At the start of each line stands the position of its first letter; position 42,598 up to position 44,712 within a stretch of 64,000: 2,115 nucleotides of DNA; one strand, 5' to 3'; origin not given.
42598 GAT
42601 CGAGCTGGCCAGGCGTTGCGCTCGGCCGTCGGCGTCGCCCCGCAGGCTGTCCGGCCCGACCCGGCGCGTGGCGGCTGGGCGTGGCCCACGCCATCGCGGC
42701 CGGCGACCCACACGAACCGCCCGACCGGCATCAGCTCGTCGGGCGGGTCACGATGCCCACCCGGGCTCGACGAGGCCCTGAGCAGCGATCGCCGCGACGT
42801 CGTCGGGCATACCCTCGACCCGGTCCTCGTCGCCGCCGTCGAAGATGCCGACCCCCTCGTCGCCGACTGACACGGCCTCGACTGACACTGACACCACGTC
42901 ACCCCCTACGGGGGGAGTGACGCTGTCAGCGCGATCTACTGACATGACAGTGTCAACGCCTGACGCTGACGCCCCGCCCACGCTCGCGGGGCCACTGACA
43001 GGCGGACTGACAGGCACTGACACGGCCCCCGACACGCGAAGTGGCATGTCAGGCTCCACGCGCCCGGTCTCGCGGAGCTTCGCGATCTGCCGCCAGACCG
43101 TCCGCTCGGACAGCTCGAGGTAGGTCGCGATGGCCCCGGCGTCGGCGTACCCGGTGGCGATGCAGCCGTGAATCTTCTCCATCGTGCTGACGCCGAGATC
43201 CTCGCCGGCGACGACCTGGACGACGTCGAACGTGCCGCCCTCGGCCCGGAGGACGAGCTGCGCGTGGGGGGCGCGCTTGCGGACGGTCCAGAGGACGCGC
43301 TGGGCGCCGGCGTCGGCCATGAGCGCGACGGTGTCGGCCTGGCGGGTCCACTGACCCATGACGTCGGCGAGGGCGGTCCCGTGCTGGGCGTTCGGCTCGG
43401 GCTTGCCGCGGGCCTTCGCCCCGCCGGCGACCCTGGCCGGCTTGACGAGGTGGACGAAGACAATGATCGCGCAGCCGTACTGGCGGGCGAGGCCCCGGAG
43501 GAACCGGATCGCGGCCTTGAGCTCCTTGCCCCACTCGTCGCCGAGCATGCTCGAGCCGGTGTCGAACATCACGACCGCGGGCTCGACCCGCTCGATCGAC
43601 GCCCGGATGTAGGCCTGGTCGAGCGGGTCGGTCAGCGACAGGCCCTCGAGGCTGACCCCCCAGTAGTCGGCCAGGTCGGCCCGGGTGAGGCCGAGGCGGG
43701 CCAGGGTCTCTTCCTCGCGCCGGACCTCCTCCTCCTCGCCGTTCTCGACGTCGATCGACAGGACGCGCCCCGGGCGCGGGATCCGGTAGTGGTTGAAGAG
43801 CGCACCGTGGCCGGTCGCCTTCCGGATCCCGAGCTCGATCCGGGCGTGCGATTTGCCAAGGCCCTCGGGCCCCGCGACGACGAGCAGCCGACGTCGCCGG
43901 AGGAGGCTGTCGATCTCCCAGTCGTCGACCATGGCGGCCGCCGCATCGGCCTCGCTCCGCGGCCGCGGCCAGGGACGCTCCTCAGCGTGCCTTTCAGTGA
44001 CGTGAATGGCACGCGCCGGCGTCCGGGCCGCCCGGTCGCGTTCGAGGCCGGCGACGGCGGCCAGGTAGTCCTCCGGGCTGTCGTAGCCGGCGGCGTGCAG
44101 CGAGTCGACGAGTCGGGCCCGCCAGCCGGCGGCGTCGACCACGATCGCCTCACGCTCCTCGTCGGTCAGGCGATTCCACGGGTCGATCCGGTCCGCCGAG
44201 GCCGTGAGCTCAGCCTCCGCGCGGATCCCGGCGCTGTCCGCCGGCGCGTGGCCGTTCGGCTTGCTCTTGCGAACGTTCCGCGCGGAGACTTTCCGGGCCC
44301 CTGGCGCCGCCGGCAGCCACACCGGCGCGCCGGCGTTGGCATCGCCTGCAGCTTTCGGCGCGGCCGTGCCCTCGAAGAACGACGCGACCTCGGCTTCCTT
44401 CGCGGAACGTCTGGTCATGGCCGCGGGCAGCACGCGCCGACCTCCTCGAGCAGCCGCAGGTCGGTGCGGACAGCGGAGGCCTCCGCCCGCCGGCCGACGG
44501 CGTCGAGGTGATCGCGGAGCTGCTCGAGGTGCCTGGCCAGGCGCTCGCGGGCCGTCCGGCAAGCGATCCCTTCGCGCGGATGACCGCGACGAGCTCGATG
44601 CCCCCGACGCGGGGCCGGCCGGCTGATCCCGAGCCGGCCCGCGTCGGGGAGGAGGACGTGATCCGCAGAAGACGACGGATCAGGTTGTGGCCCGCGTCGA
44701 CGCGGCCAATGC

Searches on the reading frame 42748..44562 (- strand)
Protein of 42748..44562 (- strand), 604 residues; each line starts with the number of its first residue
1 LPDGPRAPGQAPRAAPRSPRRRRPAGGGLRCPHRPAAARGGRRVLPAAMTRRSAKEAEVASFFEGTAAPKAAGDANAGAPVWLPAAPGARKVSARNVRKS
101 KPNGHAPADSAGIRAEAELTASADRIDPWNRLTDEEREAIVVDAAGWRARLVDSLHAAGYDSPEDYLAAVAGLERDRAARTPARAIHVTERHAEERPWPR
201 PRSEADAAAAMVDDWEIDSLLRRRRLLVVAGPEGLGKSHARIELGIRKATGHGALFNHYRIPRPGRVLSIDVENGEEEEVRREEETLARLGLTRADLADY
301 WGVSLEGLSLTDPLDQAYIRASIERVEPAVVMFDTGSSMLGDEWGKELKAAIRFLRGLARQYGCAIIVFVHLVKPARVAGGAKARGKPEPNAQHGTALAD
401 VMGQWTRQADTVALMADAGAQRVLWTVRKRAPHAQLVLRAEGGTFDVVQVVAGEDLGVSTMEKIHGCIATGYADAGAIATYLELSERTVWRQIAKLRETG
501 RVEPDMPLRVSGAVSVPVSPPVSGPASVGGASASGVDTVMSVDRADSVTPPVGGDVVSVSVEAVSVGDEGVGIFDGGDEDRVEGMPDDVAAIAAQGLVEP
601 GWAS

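Call 7: search_protein_families(library=pfam, proteins=[window:42748-44562:-], max_evalue=0.01)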
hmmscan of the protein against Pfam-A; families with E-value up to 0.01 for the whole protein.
window:42748-44562:- (604 aa): 3 families
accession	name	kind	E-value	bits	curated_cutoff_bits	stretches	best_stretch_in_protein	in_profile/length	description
PF13481.12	AAA_25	-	9.9e-15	55.1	27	1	214-375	23-193/195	AAA domain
PF08279.18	HTH_11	-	5.9e-06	26.5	25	1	475-500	18-43/55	HTH domain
PF13545.12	HTH_Crp_2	-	0.00065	20.1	27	0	284-309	15-40/70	Crp-like helix-turn-helix domain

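Call 8: search_protein_families(library=phrogs, proteins=[window:42748-44562:-], max_evalue=0.01)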
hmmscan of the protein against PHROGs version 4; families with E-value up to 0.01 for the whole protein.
window:42748-44562:- (604 aa): 6 families
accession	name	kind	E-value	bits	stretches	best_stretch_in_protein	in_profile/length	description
phrog_3123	-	unknown function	2.3e-10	40.7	1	204-382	321-514/583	-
phrog_906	-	DNA, RNA and nucleotide metabolism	1.3e-08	35.1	1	162-382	458-683/872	DNA polymerase/primase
phrog_2597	-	DNA, RNA and nucleotide metabolism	5.6e-07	29.4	1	216-376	359-518/747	DNA primase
phrog_239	-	DNA, RNA and nucleotide metabolism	2.9e-05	24.2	1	221-380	355-523/801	DNA primase/helicase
phrog_25693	-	unknown function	0.00071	19.3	1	215-420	41-246/405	-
phrog_243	-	DNA, RNA and nucleotide metabolism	0.0071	16.3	0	328-416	143-223/273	DnaB-like replicative helicase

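Call 24: search_protein_families(library=pfam, proteins=[window:42748-44433:-], max_evalue=0.1)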
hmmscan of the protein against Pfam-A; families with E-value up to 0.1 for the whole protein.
window:42748-44433:- (561 aa): 5 families
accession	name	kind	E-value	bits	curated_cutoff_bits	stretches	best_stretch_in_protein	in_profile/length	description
PF13481.12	AAA_25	-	8.1e-15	55.4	27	1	171-332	23-193/195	AAA domain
PF08279.18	HTH_11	-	5.1e-06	26.7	25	1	432-457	18-43/55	HTH domain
PF13545.12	HTH_Crp_2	-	0.00053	20.3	27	0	241-266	15-40/70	Crp-like helix-turn-helix domain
PF13384.12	HTH_23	-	0.022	15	24.6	0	434-457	22-45/50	Homeodomain-like domain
PF13730.12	HTH_36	-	0.076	13.3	25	0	429-457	25-53/55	Helix-turn-helix domain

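Call 35: find_related_loci(query=window:42748-44433:-, collection=genome_contigs, flank=10000)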
Query window:42748-44433:- (561 aa) in genome_contigs; peptide patterns used: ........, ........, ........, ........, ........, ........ (x = any residue, [..] = any of these).
75 stretches matched a pattern; 1 encode a relative of the query (tblastn E <= 1e-3); 1 distinct loci.
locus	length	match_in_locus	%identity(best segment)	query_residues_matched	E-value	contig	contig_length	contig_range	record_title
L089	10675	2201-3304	71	153-523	2e-155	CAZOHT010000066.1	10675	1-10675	MAG TPA_asm: uncultured Anaerolineaceae bacterium isolate SRP173033_co1_331 genome assembly, contig: NODE_14278_length_1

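Call 38: search_protein_families(library=phrogs, proteins=[L089:128-1120:+, L089:1117-1449:+, L089:1835-3319:+, L089:3307-3753:+, L089:3992-4864:+, L089:5037-7733:+, L089:7737-8390:+, L089:8387-8644:+, L089:8667-9014:+, L089:9332-9793:+], max_evalue=0.01)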
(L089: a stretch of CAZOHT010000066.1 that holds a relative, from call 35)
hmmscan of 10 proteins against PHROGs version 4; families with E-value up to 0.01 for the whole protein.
L089:128-1120:+ (330 aa): 4 families
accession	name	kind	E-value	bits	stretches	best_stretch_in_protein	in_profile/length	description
phrog_1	-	integration and excision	1.9e-47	163.9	1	30-316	165-445/611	integrase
phrog_216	-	integration and excision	1.4e-27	97.6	1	98-316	14-234/301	integrase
phrog_35951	-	unknown function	0.00018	22.9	1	266-306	22-62/97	-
phrog_7244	-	integration and excision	0.0039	17.5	1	76-198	116-231/263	integrase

L089:1117-1449:+ (110 aa): 0 families

L089:1835-3319:+ (494 aa): 8 families
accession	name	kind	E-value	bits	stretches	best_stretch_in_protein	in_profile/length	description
phrog_239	-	DNA, RNA and nucleotide metabolism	2e-08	34.7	1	141-316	349-531/801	DNA primase/helicase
phrog_25693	-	unknown function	2e-08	34.3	1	142-344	41-246/405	-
phrog_3123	-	unknown function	3e-07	30.4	1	137-308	327-514/583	-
phrog_906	-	DNA, RNA and nucleotide metabolism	7.7e-06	25.9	1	81-311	459-685/872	DNA polymerase/primase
phrog_2597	-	DNA, RNA and nucleotide metabolism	6.6e-05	22.6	1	143-227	359-440/747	DNA primase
phrog_243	-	DNA, RNA and nucleotide metabolism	0.00019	21.5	1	263-342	157-225/273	DnaB-like replicative helicase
phrog_19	-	DNA, RNA and nucleotide metabolism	0.0015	18.5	1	145-298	347-504/621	DnaB-like replicative helicase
phrog_1284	-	unknown function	0.0023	18.3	1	138-209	22-90/306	-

L089:3307-3753:+ (148 aa): 0 families

L089:3992-4864:+ (290 aa): 0 families

L089:5037-7733:+ (898 aa): 3 families
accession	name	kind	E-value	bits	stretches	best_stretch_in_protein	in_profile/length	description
phrog_25988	-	unknown function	1.4e-47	162.7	1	458-871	856-1268/1429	-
phrog_31645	-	unknown function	0.00016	20.9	0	159-229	258-327/1075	-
phrog_2713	-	unknown function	0.00048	20.2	1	339-413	212-269/520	-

L089:7737-8390:+ (217 aa): 0 families

L089:8387-8644:+ (85 aa): 0 families

L089:8667-9014:+ (115 aa): 0 families

L089:9332-9793:+ (153 aa): 0 families

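Call 39: search_protein_families(library=pfam, proteins=[L089:128-1120:+, L089:1117-1449:+, L089:1835-3319:+, L089:3307-3753:+, L089:3992-4864:+, L089:5037-7733:+, L089:7737-8390:+, L089:8387-8644:+, L089:8667-9014:+, L089:9332-9793:+], max_evalue=0.01)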
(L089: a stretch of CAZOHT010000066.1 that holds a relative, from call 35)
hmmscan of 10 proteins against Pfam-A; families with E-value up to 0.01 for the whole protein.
L089:128-1120:+ (330 aa): 4 families
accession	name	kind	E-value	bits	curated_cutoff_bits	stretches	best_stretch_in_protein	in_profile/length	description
PF00589.27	Phage_integrase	-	9.7e-25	87.8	27.1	1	139-309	2-171/172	Phage integrase family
PF13495.12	Phage_int_SAM_4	-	1.8e-09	38.3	27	1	37-116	4-81/85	Phage integrase, N-terminal SAM-like domain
PF02899.23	Phage_int_SAM_1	-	6.6e-09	36.4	22.3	1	38-117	4-83/83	Phage integrase, N-terminal SAM-like domain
PF22022.2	Phage_int_M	-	0.0087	16.7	27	0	47-128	13-94/96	Phage integrase central domain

L089:1117-1449:+ (110 aa): 0 families

L089:1835-3319:+ (494 aa): 2 families
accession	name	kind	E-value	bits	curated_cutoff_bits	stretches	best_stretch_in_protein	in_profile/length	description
PF13481.12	AAA_25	-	3.9e-14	53.2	27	1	141-302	23-193/195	AAA domain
PF08279.18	HTH_11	-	1.2e-06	28.8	25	1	399-426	18-46/55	HTH domain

L089:3307-3753:+ (148 aa): 0 families

L089:3992-4864:+ (290 aa): 1 family
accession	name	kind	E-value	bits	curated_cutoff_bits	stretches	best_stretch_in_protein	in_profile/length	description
PF20058.4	DUF6457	-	0.0035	17.6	27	1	107-181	3-74/80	Domain of unknown function (DUF6457)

L089:5037-7733:+ (898 aa): 6 families
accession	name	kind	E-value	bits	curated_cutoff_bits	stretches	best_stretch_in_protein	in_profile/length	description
PF20473.4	MmeI_Mtase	-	4.9e-29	101.7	27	1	331-567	11-248/259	MmeI, DNA-methyltransferase domain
PF20465.4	MmeI_hel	-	2.4e-12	47.9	27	1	156-226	2-75/75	MmeI, helicase spacer domain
PF20466.3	MmeI_TRD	-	1.7e-10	41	27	1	736-797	145-206/207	MmeI, target recognition domain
PF20464.3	MmeI_N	-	7.4e-07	30.1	27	1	18-149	43-180/181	MmeI, N-terminal domain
PF20467.3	MmeI_C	-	1.9e-05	25.3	27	1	801-882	4-76/83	MmeI, C-terminal domain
PF02384.22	N6_Mtase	-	0.0014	18.5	20.4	1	335-466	42-135/311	N-6 DNA Methylase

L089:7737-8390:+ (217 aa): 0 families

L089:8387-8644:+ (85 aa): 0 families

L089:8667-9014:+ (115 aa): 0 families

L089:9332-9793:+ (153 aa): 0 families

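Call 40: find_related_loci(query=window:42748-44433:-, collection=viral_contigs, flank=10000)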
Query window:42748-44433:- (561 aa) in viral_contigs; peptide patterns used: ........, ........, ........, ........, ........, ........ (x = any residue, [..] = any of these).
9 stretches matched a pattern, but none encodes a relative of the query by tblastn (E <= 1e-3).

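Call 42: find_homologous_proteins(query=window:42748-44433:-, max_evalue=1e-10)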
Query window:42748-44433:- (561 aa): 27 proteins with E <= 1e-10 among 8000 candidates.
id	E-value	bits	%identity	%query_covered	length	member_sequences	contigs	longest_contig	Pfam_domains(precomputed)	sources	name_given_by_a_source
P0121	0.0e+0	1223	100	100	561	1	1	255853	PF08279.19,PF13481.13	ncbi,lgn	-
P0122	3.7e-188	645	67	79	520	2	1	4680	PF08279.19,PF13481.13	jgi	jgi:hypothetical protein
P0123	1.6e-186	639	81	64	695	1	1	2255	PF09250.17,PF13481.13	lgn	-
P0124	2.3e-186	639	79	67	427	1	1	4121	PF13481.13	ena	-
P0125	1.2e-182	626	79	66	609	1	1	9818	PF13481.13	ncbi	-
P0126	7.7e-160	551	75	59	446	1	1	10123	PF08279.19,PF13481.13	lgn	-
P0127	3.3e-158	546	70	66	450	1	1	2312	PF13481.13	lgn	-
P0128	7.4e-158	545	69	65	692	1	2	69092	PF09250.17,PF13481.13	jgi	jgi:hypothetical protein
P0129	8.5e-158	545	71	66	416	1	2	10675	PF08279.19,PF13481.13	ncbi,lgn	-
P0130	1.1e-154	534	73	60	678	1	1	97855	PF09250.17,PF13481.13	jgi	jgi:hypothetical protein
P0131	4.2e-153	529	68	64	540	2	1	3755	PF13481.13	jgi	jgi:hypothetical protein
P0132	1.6e-152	527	74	58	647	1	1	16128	PF13481.13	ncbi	-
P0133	1.9e-138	481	72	58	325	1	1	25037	PF13481.13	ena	-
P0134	1.7e-120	421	54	73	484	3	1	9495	PF13481.13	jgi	jgi:hypothetical protein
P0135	1.3e-118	415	51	79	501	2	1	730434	PF13481.13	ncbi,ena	-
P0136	6.9e-116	406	61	56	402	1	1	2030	PF13481.13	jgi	jgi:AAA domain-containing protein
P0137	3.8e-115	404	60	59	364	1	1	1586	PF13481.13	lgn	-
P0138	8.0e-110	386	56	60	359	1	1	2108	PF08279.19,PF13481.13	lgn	-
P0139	8.6e-106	373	54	65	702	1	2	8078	PF09250.17,PF13481.13,PF08708.17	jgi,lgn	jgi:hypothetical protein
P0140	3.0e-102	361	53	65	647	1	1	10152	PF09250.17,PF13481.13,PF08708.17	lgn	-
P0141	7.7e-101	357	52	66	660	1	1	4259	PF09250.17,PF13481.13,PF08708.17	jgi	jgi:putative DNA primase/helicase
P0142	1.8e-98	349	51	67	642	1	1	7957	PF09250.17,PF13481.13,PF08708.17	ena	-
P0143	5.3e-95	337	51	65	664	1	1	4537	PF13481.13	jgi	jgi:hypothetical protein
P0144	2.1e-87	312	52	56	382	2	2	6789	PF13481.13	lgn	-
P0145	3.2e-70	255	44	57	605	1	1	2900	PF09250.17,PF25213.2,PF13481.13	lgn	-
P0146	2.6e-69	252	48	54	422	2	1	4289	PF13481.13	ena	-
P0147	3.2e-56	209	63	30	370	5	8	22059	PF13481.13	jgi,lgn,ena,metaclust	metaclust:\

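Call 44: find_related_loci(query=A2, collection=metagenome_contigs, flank=10000)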
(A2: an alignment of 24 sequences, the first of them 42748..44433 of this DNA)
Query A2 (561 aa) in metagenome_contigs; peptide patterns used: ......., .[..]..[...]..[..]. (x = any residue, [..] = any of these).
206 stretches matched a pattern; 42 encode a relative of the query (tblastn E <= 1e-3); 42 distinct loci.
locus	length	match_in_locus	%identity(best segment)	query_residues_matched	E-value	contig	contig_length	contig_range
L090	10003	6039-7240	67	121-520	8e-137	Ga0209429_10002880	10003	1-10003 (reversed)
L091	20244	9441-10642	67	121-520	8e-137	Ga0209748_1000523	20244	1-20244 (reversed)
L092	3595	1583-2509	49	150-470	1e-86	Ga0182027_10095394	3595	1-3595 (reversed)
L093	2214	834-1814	46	151-470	4e-81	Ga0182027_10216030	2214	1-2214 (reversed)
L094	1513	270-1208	47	154-468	2e-80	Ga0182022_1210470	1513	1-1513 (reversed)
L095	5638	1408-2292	48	164-468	9e-75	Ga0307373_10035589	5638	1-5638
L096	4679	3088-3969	47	167-470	2e-74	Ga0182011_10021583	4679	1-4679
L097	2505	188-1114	45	151-470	5e-76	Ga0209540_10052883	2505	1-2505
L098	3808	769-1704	44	153-470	3e-74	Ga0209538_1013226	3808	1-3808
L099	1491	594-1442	50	124-407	3e-77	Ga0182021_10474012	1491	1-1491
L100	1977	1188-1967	51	167-439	4e-74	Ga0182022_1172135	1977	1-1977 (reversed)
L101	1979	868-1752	47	167-470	3e-73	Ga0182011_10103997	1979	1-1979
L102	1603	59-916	46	175-470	2e-73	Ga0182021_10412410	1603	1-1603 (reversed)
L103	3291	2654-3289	53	154-371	6e-64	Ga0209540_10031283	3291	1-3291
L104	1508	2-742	47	213-470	1e-66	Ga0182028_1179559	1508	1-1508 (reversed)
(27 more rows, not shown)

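Call 49: search_protein_families(library=phrogs, proteins=[L091:10620-11564:+, L091:12270-12683:+, L091:12684-13085:+, L091:13127-13528:+, L091:13636-14481:+], max_evalue=0.05)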
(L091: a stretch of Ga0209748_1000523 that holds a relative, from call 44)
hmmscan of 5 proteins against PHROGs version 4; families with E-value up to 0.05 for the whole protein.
L091:10620-11564:+ (314 aa): 10 families
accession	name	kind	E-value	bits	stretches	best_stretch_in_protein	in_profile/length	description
phrog_2328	-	transcription regulation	2.2e-08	34.9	2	103-164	11-72/128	transcriptional repressor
phrog_2439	-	transcription regulation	1e-06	28.9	1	212-267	8-63/367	transcriptional regulator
phrog_1373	-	transcription regulation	3.2e-06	28.2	0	99-168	53-124/166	transcriptional regulator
phrog_955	-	DNA, RNA and nucleotide metabolism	8.5e-05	23.3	1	202-249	15-62/142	HTH DNA binding protein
phrog_9908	-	DNA, RNA and nucleotide metabolism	0.00012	22.3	0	107-170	12-76/282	DNA binding protein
phrog_5823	-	transcription regulation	0.00054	20.2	1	208-252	3-48/404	transcriptional regulator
phrog_8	-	transcription regulation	0.001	19.6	0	220-268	166-213/346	transcriptional regulator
phrog_664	-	DNA, RNA and nucleotide metabolism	0.0019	19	1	167-251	54-127/210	DNA binding protein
phrog_2104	-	unknown function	0.016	16.4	0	214-253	42-81/103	-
phrog_35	-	transcription regulation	0.039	15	0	226-289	88-150/181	transcriptional repressor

L091:12270-12683:+ (137 aa): 11 families
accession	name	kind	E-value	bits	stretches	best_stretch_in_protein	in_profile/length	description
phrog_1530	-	other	8e-30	105.4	1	13-135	237-351/379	DNA methyltransferase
phrog_3017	-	head and packaging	1e-26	95.1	1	5-134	32-153/402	head maturation protease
phrog_13242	-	unknown function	1e-20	75.2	1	16-136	314-426/450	-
phrog_15223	-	other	3.6e-18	67.2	1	12-129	3-110/199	protease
phrog_33677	-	head and packaging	6.4e-12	46.3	1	21-135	155-266/564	head maturation protease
phrog_26743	-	unknown function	1.7e-07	31.7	1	7-131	10-131/465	-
phrog_34096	-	head and packaging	1.9e-07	31.2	1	16-130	127-232/412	head maturation protease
phrog_19260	-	unknown function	1.6e-06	28.8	1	14-133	39-150/253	-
phrog_9979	-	unknown function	0.00033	21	1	18-117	41-139/278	-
phrog_24841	-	unknown function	0.0052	16.7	1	4-133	4-121/628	-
phrog_24921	-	unknown function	0.02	15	1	12-131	41-168/349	-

L091:12684-13085:+ (133 aa): 0 families

L091:13127-13528:+ (133 aa): 1 family
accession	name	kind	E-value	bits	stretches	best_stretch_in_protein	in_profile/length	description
phrog_3017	-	head and packaging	0.00055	20.3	1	1-32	1-32/402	head maturation protease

L091:13636-14481:+ (281 aa): 0 families

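Call 50: search_protein_families(library=padloc, proteins=[window:42748-44433:-], max_evalue=0.01)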
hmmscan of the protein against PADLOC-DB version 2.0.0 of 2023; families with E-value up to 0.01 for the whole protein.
window:42748-44433:- (561 aa): 1 family
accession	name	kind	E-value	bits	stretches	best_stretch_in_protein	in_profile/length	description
PDLC01848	CARF3--CARF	-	0.00064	17.4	1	420-471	141-191/197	-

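Call 51: find_encoding_contigs(protein=P0125, flank=10000, max_places=2)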
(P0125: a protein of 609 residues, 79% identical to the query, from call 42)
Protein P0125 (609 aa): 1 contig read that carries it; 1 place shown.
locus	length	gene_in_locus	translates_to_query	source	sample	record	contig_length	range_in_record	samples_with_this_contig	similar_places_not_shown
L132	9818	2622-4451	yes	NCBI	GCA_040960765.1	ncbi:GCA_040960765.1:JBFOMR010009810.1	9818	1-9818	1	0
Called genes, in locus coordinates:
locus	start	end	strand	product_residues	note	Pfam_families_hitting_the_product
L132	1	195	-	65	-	?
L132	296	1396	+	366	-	PF14659:Phage_int_SAM_3, PF00589:Phage_integrase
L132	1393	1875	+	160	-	-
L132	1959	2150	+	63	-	-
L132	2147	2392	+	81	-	PF12728:HTH_17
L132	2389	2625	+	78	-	-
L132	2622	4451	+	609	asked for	PF13481:AAA_25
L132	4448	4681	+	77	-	-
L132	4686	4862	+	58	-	-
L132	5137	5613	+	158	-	-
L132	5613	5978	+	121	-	-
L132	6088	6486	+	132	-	-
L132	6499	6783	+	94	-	-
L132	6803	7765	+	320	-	-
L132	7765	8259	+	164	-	-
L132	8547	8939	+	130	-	-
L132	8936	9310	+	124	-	-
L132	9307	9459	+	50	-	-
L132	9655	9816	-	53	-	?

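Call 52: find_encoding_contigs(protein=P0126, flank=10000, max_places=2)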
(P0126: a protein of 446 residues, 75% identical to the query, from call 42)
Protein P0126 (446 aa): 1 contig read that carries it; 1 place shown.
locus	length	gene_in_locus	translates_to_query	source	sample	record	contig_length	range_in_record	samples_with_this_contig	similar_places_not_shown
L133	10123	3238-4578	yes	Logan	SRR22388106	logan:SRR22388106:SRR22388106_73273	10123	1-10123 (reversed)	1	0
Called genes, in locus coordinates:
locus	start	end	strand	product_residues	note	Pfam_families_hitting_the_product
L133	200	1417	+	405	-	PF00589:Phage_integrase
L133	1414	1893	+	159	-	-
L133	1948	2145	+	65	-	-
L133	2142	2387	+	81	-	PF12728:HTH_17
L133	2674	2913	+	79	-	-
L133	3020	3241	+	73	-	-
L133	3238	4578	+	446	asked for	PF13481:AAA_25, PF08279:HTH_11 (faint)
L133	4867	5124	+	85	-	-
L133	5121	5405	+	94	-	-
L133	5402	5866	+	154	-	-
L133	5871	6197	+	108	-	-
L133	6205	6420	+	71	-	-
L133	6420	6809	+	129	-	PF05119:Terminase_4 (weak)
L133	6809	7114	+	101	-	-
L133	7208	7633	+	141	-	-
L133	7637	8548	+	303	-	-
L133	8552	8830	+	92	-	-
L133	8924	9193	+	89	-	-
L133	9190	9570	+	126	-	-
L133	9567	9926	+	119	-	-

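Call 53: find_encoding_contigs(protein=P0132, flank=10000, max_places=2)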
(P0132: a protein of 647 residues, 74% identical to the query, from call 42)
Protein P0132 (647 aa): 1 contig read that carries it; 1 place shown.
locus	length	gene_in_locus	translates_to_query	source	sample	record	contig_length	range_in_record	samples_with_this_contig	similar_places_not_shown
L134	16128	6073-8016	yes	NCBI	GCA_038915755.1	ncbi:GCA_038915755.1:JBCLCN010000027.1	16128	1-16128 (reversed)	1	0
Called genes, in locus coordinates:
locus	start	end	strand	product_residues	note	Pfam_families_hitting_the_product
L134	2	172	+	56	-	?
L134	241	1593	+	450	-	PF00202:Aminotran_3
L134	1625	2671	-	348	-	-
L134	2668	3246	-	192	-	-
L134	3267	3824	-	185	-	PF03176:MMPL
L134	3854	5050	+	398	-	PF00239:Resolvase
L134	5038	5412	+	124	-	-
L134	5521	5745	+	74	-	-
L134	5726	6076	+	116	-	-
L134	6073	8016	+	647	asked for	PF13481:AAA_25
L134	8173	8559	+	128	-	-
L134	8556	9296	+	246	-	PF13560:HTH_31, PF01381:HTH_3 (weak)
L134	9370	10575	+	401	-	-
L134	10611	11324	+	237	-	PF03167:UDG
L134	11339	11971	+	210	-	-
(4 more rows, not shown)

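Call 55: search_protein_families(library=phrogs, proteins=[L133:7208-7633:+, L133:7637-8548:+, L133:8552-8830:+, L133:8924-9193:+, L133:9567-9926:+, L132:6803-7765:+, L132:7765-8259:+, L132:8547-8939:+, L132:5137-5613:+, L133:5402-5866:+], max_evalue=0.05)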
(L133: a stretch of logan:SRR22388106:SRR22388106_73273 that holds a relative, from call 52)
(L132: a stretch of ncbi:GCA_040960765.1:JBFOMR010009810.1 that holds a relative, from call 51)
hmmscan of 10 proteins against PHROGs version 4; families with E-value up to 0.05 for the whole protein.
L133:7208-7633:+ (141 aa): 1 family
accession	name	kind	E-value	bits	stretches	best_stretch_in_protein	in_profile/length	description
phrog_28292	-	unknown function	0.0059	17.9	1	86-117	12-43/77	-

L133:7637-8548:+ (303 aa): 0 families

L133:8552-8830:+ (92 aa): 0 families

L133:8924-9193:+ (89 aa): 0 families

L133:9567-9926:+ (119 aa): 0 families

L132:6803-7765:+ (320 aa): 1 family
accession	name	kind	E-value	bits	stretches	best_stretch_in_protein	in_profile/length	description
phrog_7154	-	unknown function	0.0057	17.7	1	42-69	20-47/63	-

L132:7765-8259:+ (164 aa): 0 families

L132:8547-8939:+ (130 aa): 0 families

L132:5137-5613:+ (158 aa): 0 families

L133:5402-5866:+ (154 aa): 0 families

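Call 56: search_protein_families(library=pfam, proteins=[L133:7208-7633:+, L133:7637-8548:+, L133:8552-8830:+, L133:8924-9193:+, L133:9567-9926:+, L132:6803-7765:+, L132:7765-8259:+, L132:8547-8939:+, L132:5137-5613:+], max_evalue=0.05)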
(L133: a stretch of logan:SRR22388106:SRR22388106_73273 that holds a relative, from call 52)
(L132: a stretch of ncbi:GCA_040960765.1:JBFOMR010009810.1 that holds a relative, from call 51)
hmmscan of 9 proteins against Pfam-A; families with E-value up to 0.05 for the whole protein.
L133:7208-7633:+ (141 aa): 0 families

L133:7637-8548:+ (303 aa): 0 families

L133:8552-8830:+ (92 aa): 0 families

L133:8924-9193:+ (89 aa): 0 families

L133:9567-9926:+ (119 aa): 0 families

L132:6803-7765:+ (320 aa): 0 families

L132:7765-8259:+ (164 aa): 0 families

L132:8547-8939:+ (130 aa): 0 families

L132:5137-5613:+ (158 aa): 0 families

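Call 75: search_dna_similar(query=L132:6803-7765:+, collection=phages, mode=protein, max_rows=10, max_evalue=0.001)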
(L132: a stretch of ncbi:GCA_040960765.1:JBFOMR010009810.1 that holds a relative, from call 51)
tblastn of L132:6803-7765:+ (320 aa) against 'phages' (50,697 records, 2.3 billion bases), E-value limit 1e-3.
No match.
